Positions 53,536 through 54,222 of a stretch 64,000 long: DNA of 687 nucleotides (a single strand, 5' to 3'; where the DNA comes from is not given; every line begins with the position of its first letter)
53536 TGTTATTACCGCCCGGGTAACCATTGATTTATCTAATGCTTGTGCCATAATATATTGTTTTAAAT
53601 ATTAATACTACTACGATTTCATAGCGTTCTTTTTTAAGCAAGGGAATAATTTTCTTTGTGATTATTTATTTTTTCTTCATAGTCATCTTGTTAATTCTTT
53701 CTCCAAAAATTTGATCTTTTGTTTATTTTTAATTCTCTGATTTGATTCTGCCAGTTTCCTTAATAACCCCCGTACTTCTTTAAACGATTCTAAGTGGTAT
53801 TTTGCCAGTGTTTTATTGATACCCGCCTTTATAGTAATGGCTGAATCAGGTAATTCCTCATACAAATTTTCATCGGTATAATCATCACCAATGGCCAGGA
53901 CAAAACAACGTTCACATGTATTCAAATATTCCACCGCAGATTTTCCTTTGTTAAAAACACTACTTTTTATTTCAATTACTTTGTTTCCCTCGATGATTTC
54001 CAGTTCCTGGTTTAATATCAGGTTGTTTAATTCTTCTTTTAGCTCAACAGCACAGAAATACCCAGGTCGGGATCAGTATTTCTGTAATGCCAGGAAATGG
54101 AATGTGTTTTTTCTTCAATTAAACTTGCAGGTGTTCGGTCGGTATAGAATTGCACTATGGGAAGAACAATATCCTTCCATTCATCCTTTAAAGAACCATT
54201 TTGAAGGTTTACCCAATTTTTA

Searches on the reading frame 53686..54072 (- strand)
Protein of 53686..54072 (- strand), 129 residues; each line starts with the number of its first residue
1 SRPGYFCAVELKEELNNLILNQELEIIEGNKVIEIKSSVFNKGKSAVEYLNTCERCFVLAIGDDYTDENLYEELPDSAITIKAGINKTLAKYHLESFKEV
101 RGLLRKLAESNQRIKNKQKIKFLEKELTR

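Call 26: search_protein_families(library=pfam, proteins=[window:53686-54072:-], max_evalue=0.0001)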
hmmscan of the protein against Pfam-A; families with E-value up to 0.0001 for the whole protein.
window:53686-54072:- (129 aa): 1 family
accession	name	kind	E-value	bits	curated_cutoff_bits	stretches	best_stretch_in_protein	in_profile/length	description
PF02358.22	Trehalose_PPase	-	3.9e-09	36.4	27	1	7-78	130-207/235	Trehalose-phosphatase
